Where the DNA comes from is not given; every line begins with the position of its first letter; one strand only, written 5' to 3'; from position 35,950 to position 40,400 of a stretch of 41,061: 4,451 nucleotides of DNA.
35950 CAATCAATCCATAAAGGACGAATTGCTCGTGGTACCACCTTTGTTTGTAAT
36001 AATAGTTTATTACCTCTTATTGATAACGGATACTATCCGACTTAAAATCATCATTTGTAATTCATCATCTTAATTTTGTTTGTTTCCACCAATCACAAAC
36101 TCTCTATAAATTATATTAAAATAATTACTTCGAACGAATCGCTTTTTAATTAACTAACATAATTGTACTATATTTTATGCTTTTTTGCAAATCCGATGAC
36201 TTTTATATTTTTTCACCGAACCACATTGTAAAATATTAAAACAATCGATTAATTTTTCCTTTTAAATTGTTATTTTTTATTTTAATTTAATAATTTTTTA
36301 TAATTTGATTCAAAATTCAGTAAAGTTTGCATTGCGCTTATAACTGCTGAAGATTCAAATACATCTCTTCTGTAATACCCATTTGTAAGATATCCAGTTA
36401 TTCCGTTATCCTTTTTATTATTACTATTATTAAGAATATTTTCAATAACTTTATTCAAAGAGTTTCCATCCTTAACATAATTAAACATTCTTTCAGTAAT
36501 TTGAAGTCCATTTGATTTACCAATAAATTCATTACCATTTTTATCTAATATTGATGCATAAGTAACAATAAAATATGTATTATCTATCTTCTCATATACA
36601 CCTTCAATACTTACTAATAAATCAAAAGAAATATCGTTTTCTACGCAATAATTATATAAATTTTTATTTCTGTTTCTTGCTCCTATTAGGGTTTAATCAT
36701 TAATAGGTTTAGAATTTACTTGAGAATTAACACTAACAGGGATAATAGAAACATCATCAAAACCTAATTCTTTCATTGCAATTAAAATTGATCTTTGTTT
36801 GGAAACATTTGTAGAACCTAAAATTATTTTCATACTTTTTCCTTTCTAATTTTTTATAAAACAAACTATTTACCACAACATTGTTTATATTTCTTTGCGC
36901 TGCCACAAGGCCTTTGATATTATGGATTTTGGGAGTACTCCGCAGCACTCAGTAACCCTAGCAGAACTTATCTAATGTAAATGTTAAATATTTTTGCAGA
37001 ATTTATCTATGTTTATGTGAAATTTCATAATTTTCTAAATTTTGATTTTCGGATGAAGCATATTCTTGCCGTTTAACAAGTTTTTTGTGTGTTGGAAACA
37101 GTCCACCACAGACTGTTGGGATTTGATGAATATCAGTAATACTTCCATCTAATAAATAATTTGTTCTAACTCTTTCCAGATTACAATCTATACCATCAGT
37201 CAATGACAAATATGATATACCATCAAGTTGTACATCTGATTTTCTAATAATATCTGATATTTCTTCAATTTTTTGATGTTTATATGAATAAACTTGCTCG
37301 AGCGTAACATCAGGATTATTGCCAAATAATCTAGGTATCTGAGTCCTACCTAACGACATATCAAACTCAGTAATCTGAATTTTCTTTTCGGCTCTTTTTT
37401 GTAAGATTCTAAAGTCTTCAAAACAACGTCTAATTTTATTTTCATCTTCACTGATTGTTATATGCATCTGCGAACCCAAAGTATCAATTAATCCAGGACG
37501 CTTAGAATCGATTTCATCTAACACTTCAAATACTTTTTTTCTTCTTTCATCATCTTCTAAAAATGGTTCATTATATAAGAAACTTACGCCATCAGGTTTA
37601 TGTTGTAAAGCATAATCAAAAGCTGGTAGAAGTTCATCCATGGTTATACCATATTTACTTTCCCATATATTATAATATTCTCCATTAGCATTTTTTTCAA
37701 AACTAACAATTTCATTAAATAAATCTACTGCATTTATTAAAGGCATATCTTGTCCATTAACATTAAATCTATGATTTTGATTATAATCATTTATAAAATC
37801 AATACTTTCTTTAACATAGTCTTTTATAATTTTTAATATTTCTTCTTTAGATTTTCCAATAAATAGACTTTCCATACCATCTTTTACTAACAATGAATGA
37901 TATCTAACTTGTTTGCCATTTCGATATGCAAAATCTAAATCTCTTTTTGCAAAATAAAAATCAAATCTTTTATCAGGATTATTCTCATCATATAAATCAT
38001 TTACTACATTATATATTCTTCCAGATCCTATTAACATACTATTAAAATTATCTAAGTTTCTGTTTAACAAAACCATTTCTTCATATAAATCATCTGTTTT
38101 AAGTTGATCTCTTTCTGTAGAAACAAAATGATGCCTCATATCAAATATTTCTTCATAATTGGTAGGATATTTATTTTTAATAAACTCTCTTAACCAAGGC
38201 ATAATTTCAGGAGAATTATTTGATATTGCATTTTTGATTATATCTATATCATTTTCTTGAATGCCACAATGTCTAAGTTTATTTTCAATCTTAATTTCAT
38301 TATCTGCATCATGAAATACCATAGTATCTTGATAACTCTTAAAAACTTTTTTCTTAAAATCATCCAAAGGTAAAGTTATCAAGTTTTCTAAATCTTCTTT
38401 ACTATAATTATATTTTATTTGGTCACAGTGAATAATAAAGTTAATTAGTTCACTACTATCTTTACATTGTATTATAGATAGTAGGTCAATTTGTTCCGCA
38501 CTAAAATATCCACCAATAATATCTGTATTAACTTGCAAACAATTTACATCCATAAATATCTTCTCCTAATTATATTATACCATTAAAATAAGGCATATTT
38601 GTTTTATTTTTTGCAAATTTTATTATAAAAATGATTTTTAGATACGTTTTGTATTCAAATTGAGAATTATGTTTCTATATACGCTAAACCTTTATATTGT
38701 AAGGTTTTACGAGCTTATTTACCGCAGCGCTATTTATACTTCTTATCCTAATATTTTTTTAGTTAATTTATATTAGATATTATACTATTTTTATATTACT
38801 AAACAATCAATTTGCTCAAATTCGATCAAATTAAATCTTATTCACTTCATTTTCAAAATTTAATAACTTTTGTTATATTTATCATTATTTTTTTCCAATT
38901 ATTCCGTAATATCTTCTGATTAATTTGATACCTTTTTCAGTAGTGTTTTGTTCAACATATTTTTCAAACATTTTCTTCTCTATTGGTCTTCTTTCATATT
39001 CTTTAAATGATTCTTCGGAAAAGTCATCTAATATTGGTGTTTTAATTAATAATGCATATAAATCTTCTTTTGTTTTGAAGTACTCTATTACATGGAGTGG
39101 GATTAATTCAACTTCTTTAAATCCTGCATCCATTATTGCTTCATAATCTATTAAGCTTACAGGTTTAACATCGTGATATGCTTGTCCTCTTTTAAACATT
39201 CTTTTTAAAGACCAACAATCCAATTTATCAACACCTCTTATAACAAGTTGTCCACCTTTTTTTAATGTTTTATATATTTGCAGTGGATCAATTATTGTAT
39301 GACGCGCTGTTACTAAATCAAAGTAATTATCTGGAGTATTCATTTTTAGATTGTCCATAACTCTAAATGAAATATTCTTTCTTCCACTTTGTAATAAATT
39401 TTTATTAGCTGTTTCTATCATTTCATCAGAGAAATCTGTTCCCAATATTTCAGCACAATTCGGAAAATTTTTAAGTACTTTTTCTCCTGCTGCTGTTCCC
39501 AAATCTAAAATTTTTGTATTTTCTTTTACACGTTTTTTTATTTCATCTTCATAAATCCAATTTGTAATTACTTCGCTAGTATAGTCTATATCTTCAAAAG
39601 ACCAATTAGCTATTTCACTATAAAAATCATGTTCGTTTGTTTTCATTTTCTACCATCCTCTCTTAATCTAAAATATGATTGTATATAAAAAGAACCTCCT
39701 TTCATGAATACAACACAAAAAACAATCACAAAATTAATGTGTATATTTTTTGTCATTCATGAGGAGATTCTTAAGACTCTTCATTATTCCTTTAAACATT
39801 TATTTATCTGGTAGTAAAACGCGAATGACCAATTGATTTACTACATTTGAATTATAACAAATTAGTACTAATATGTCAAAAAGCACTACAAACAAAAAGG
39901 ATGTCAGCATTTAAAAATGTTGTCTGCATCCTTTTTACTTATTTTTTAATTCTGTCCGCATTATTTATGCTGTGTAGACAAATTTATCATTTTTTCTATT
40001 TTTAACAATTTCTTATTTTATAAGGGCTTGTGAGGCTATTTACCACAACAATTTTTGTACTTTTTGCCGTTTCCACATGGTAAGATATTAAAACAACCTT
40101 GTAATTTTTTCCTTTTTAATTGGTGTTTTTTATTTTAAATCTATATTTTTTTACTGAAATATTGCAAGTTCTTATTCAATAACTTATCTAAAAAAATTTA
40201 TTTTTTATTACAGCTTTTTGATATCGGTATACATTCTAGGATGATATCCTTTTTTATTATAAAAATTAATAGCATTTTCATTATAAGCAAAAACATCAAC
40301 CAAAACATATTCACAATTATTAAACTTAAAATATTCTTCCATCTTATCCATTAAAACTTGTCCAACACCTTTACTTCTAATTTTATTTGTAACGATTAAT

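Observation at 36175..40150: Four direct copies of a SEC-C/SecA-tail-like coding remnant punctuate a string of unrelated accessory genes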

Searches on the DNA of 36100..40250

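Call 66: search_rna_families(source=window, start=36100, end=40250, threshold=evalue, max_evalue=1)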
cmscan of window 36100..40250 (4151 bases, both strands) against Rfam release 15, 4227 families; matches with E-value up to 1: 0.
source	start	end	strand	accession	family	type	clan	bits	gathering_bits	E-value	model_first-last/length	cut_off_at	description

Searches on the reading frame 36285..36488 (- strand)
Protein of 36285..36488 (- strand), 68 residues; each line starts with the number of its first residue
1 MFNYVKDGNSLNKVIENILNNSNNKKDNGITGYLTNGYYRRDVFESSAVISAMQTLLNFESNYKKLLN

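Call 12: search_protein_families(library=pfam, proteins=[window:36285-36488:-], max_evalue=0.01)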
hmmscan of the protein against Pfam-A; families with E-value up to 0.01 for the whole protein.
window:36285-36488:- (68 aa): 1 family
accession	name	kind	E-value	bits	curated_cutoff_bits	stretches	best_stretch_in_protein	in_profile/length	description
PF01931.24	NTPase_I-T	-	6.6e-08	33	25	1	3-55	108-160/162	Protein of unknown function DUF84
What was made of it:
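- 36282..36833 (-): NTPase_I-T (YjjX-type) pseudogene with one internal stop (cassette 4). Pfam hits on both halves (call 12).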

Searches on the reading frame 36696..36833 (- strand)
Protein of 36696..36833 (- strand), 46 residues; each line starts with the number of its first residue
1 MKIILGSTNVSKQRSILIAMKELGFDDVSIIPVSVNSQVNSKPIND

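Call 12: search_protein_families(library=pfam, proteins=[window:36696-36833:-], max_evalue=0.01)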
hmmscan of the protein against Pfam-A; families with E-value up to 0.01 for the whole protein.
window:36696-36833:- (46 aa): 1 family
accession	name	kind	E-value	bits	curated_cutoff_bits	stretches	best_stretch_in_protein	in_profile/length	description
PF01931.24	NTPase_I-T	-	0.00053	20.3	25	1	6-45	1-39/162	Protein of unknown function DUF84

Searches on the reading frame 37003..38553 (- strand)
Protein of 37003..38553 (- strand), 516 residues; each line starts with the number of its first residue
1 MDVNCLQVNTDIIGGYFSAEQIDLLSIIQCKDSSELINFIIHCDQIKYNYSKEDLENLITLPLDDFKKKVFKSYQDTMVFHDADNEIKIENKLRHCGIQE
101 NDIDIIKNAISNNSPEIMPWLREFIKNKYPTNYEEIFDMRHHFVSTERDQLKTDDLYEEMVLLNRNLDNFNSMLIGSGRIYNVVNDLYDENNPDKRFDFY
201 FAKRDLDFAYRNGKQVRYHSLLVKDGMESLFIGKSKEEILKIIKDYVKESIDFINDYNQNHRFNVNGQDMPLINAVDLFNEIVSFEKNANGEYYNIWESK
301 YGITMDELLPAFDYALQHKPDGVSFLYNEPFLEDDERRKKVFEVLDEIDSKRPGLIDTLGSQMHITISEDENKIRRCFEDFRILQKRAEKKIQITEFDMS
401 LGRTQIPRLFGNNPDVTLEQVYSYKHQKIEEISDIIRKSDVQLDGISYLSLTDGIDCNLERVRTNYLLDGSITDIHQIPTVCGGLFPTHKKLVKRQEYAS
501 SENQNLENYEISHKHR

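Call 12: search_protein_families(library=pfam, proteins=[window:37006-38553:-], max_evalue=0.01)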
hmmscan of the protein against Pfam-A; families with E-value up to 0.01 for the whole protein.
window:37006-38553:- (516 aa): 1 family
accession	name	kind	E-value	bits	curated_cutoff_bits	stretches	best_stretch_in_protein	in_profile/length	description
PF00331.26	Glyco_hydro_10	-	1.1e-17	64.6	22.1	1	194-421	54-248/311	Glycosyl hydrolase family 10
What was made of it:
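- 37003..38553 (-): GH10-like protein (cassette 3). Pfam Glyco_hydro_10 (call 12).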

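Call 13: find_encoding_contigs(protein=window:37003-38553:-, flank=10000, max_places=8)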
Protein window:37003-38553:- (516 aa): 1 contig read that carries it; 1 place shown.
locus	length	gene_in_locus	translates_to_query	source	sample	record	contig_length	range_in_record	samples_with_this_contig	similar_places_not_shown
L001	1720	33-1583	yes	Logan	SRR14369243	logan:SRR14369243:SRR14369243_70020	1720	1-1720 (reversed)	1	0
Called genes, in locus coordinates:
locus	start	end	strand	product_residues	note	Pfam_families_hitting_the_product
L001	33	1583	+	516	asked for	PF00331:Glyco_hydro_10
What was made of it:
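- Tried and rejected: The GH10 look-up gave only a 1.7-kb contig (call 13).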
